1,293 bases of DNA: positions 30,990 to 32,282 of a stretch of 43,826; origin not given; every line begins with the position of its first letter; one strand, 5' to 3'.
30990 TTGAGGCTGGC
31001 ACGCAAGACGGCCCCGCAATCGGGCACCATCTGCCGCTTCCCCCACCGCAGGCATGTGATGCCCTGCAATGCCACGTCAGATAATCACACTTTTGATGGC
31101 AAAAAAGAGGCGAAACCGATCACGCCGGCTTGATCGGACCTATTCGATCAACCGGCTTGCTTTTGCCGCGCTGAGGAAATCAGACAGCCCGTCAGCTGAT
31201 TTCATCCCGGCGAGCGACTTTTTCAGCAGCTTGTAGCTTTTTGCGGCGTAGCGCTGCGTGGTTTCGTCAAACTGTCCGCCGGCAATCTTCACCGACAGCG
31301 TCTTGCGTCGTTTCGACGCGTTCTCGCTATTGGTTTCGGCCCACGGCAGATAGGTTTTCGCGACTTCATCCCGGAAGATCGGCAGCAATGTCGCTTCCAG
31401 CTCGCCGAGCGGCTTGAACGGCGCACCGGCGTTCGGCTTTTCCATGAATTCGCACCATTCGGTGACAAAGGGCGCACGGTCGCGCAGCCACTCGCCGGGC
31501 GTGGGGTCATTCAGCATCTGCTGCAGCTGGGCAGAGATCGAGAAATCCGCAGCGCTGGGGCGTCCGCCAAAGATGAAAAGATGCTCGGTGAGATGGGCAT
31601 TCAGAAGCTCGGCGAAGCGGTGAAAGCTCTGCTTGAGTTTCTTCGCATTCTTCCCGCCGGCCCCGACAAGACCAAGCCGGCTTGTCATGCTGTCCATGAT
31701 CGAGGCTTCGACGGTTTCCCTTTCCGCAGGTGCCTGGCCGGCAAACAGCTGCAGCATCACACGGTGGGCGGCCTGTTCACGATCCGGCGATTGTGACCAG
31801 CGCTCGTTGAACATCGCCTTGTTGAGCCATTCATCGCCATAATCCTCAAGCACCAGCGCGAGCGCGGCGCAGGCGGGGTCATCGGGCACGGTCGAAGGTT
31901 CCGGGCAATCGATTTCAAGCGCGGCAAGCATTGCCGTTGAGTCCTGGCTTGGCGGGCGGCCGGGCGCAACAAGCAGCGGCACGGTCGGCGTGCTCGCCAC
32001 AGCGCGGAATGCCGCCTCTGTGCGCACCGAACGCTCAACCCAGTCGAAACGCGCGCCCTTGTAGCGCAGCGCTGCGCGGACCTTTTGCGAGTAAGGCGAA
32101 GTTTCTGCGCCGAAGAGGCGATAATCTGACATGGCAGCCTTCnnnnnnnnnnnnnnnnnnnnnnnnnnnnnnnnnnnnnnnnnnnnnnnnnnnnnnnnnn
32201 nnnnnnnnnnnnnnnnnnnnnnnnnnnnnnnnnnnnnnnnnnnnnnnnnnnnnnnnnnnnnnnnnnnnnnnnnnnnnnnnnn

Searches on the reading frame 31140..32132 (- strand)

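Call 71: search_protein_families(library=pfam, proteins=[window:31140-32132:-], max_evalue=0.0001)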
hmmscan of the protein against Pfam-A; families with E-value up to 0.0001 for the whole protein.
window:31140-32132:- (330 aa): 3 families
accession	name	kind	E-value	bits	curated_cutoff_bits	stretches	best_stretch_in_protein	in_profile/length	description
PF13417.12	GST_N_3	-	4.1e-11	43.5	22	1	6-78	1-73/75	Glutathione S-transferase, N-terminal domain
PF13409.12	GST_N_2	-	2.3e-10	41.3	25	1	11-73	1-68/70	Glutathione S-transferase, N-terminal domain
PF13410.11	GST_C_2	-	9.6e-09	35.7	24.9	1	166-228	7-68/69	Glutathione S-transferase, C-terminal domain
